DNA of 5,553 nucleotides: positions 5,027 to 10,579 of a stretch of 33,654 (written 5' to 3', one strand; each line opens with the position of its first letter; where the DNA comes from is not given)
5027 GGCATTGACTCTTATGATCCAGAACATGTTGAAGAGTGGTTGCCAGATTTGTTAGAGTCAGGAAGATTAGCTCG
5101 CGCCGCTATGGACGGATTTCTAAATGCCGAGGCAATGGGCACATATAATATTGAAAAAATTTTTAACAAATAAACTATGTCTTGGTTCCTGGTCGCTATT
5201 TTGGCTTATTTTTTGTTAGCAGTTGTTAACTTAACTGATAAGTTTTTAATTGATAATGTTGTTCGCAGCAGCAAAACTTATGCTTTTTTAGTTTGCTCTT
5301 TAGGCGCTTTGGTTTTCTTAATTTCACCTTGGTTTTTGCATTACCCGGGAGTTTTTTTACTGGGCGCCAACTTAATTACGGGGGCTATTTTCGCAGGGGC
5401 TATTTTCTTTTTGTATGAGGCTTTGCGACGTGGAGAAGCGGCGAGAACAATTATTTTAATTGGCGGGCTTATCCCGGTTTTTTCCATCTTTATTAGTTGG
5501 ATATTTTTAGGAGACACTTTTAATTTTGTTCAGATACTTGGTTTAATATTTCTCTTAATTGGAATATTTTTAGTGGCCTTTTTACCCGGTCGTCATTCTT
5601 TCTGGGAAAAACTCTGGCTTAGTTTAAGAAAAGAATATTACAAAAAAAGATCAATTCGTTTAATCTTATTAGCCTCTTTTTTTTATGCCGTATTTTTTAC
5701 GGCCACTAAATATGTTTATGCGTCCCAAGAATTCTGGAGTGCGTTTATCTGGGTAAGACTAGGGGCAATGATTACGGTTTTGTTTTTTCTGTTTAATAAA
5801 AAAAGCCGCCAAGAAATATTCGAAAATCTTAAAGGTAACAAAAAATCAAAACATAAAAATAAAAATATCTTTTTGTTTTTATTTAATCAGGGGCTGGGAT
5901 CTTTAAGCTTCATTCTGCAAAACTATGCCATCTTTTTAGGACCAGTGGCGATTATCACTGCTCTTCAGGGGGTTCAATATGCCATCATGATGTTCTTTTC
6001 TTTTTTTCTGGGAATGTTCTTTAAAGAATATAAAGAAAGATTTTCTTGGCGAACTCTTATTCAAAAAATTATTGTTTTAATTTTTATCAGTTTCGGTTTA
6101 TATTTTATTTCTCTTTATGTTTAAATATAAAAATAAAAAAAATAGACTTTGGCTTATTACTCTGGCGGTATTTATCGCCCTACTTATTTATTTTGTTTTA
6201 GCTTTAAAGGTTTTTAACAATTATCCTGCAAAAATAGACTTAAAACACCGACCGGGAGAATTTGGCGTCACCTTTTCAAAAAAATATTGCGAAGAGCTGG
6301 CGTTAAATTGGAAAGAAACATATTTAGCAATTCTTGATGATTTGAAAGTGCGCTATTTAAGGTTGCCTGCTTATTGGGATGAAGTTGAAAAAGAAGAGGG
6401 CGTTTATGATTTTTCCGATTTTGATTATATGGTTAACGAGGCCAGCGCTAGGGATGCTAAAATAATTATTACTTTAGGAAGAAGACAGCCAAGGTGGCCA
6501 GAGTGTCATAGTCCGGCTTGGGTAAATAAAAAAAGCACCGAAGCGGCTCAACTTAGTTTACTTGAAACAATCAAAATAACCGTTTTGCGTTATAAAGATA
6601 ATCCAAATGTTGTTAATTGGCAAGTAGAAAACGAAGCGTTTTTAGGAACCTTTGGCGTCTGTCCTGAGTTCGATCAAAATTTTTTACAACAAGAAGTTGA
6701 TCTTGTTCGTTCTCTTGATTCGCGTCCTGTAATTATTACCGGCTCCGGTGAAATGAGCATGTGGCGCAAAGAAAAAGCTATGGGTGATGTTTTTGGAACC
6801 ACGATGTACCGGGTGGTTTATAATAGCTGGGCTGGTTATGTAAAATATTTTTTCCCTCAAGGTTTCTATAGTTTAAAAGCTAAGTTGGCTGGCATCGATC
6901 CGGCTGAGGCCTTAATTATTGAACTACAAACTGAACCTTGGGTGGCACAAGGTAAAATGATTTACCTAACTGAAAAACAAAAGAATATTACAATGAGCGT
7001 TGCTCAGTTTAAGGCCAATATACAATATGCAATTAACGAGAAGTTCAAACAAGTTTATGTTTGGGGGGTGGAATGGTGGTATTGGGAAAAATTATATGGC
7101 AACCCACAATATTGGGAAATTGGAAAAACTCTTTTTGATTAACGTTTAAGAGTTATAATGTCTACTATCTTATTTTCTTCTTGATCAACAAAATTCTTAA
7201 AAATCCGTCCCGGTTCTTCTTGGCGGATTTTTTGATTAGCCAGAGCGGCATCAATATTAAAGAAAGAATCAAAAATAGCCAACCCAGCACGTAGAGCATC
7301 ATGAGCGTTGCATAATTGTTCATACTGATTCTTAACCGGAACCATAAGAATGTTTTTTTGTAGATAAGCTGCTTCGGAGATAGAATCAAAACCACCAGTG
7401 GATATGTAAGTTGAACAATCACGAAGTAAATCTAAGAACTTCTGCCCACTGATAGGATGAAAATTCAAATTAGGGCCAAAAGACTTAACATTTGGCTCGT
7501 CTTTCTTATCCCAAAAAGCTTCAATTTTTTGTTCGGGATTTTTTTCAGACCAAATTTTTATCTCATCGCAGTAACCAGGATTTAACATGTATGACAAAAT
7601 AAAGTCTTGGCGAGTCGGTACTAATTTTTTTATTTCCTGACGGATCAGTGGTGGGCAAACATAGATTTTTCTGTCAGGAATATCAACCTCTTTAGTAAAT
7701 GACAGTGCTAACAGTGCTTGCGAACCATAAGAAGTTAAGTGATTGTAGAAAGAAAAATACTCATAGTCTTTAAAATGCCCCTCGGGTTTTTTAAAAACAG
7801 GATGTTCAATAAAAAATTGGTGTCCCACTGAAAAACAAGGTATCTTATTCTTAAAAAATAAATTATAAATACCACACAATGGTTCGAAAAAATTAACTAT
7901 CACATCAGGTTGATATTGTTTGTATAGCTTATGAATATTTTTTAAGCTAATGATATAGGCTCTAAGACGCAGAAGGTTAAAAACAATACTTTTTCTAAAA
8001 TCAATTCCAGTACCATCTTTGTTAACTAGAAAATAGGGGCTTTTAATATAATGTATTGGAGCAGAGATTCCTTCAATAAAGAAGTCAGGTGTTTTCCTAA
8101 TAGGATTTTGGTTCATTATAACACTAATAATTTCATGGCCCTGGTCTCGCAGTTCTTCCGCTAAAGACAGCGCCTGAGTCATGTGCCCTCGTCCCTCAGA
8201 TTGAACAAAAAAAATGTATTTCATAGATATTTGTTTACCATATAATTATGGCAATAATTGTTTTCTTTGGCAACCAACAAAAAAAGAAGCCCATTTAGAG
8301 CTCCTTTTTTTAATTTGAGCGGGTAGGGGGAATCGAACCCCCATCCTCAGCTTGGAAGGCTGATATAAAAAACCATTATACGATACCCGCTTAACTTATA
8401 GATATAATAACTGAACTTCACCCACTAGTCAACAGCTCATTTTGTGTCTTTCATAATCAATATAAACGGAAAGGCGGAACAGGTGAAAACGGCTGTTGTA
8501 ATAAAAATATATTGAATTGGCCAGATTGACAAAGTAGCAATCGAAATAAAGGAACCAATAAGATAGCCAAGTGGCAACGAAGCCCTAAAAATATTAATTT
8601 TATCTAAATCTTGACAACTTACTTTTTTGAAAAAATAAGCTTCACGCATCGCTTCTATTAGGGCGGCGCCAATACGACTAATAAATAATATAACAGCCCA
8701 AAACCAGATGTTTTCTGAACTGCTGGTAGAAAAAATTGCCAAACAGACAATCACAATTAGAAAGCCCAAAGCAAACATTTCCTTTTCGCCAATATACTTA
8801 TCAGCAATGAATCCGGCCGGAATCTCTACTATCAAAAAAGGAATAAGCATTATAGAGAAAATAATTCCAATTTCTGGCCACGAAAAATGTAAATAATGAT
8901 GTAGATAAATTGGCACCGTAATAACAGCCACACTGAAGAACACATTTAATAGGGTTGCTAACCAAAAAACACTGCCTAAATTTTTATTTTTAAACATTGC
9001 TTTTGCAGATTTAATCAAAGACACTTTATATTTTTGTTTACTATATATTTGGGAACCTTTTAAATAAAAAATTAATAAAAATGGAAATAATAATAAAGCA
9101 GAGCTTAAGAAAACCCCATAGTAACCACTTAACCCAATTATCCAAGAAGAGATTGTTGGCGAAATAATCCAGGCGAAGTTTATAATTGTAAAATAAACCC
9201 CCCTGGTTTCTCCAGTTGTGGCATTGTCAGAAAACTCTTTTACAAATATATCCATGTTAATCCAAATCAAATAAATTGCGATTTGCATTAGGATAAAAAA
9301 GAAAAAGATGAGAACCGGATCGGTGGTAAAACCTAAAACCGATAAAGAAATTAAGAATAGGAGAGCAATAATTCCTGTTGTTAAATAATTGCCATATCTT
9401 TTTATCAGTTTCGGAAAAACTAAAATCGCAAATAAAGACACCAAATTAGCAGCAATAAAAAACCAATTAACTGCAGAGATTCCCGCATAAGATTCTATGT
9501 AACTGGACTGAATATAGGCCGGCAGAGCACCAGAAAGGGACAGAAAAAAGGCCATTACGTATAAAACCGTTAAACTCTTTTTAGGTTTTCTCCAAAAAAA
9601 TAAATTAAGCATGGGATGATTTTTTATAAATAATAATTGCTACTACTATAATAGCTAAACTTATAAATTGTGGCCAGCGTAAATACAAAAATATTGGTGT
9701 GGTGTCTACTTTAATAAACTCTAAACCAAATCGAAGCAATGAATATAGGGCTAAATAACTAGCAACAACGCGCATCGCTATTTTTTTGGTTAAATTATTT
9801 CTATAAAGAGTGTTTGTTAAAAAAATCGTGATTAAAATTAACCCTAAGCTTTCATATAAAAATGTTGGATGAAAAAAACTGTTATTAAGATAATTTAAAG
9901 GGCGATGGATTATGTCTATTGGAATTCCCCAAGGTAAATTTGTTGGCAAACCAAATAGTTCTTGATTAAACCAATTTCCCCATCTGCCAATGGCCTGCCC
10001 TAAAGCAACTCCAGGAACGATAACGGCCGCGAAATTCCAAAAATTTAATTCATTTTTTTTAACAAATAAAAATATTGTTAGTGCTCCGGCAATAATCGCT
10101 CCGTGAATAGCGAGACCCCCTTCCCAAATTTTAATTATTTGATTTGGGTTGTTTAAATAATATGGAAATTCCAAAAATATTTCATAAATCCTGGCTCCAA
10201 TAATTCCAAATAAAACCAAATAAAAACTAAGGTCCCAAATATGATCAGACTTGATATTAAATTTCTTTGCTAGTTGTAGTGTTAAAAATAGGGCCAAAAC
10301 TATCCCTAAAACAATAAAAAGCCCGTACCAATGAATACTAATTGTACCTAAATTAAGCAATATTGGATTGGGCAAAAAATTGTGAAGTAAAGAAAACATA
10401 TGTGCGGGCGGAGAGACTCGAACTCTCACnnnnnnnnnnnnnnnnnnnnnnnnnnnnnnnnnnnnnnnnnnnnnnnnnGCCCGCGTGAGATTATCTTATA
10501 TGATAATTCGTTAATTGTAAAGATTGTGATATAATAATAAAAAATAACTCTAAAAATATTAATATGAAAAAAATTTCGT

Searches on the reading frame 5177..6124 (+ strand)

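Call 8: search_protein_families(library=pfam, proteins=[window:5177-6124:+], max_evalue=0.001)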
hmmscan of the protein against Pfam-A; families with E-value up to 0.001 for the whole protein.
window:5177-6124:+ (315 aa): 1 family
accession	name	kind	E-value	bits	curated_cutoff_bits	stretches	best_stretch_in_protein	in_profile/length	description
PF00892.27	EamA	-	2.9e-15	57.2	28.2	2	2-134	2-134/135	EamA-like transporter family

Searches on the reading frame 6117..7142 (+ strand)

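Call 8: search_protein_families(library=pfam, proteins=[window:6117-7142:+], max_evalue=0.001)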
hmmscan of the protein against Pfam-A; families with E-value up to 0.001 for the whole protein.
window:6117-7142:+ (341 aa): 2 families
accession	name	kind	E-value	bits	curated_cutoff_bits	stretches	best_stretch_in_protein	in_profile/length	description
PF02449.21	Glyco_hydro_42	-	1.5e-07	31.6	21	0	72-145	18-85/376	Beta-galactosidase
PF00331.26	Glyco_hydro_10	-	0.0002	21.2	22.1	1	87-175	47-130/311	Glycosyl hydrolase family 10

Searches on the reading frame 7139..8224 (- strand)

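Call 8: search_protein_families(library=pfam, proteins=[window:7139-8224:-], max_evalue=0.001)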
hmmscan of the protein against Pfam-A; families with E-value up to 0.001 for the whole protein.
window:7139-8224:- (361 aa): 3 families
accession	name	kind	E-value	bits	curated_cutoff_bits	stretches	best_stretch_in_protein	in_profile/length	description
PF13528.12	Glyco_trans_1_3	-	2.9e-29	102.7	25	1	1-309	1-294/322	Glycosyl transferase family 1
PF13439.12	Glyco_transf_4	-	0.00031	21.2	28.5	1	16-143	6-110/170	Glycosyltransferase Family 4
PF04101.22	Glyco_tran_28_C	-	0.00074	20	22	0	240-316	43-120/166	Glycosyltransferase family 28 C-terminal domain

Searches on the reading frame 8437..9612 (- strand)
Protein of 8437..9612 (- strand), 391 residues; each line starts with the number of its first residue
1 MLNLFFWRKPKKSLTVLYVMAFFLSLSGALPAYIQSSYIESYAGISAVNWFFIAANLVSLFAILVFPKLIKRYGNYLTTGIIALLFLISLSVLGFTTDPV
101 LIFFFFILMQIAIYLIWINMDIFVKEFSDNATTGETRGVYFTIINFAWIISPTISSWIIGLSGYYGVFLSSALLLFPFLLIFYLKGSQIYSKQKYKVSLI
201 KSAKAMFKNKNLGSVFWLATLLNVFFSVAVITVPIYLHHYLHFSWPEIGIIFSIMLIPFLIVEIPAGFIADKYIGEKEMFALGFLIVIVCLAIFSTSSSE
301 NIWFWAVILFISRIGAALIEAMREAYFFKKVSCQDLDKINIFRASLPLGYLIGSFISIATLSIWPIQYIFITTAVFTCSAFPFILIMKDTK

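Call 8: search_protein_families(library=pfam, proteins=[window:8437-9612:-], max_evalue=0.001)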
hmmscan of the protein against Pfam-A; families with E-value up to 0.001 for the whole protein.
window:8437-9612:- (391 aa): 2 families
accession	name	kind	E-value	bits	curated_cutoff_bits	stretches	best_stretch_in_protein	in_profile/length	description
PF07690.21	MFS_1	-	1.1e-35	123.6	33.4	2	19-319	3-311/347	Major Facilitator Superfamily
PF13347.12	MFS_2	-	3.4e-06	26.3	27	1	178-320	186-332/427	MFS/sugar transport protein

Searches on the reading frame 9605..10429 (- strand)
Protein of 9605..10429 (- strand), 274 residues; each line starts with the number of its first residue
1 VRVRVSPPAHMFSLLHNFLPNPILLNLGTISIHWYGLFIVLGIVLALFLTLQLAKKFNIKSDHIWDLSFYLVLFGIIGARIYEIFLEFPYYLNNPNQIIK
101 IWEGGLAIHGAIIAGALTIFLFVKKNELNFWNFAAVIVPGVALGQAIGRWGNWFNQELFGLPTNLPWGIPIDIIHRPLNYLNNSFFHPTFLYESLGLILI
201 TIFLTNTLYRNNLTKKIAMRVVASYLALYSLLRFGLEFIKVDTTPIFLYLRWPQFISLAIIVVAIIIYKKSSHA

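Call 8: search_protein_families(library=pfam, proteins=[window:9605-10429:-], max_evalue=0.001)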
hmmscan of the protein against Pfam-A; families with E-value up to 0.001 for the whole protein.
window:9605-10429:- (274 aa): 1 family
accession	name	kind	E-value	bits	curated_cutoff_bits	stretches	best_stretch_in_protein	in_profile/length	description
PF01790.23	LGT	-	9.5e-70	235.1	24.9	1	22-267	1-237/240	Prolipoprotein diacylglyceryl transferase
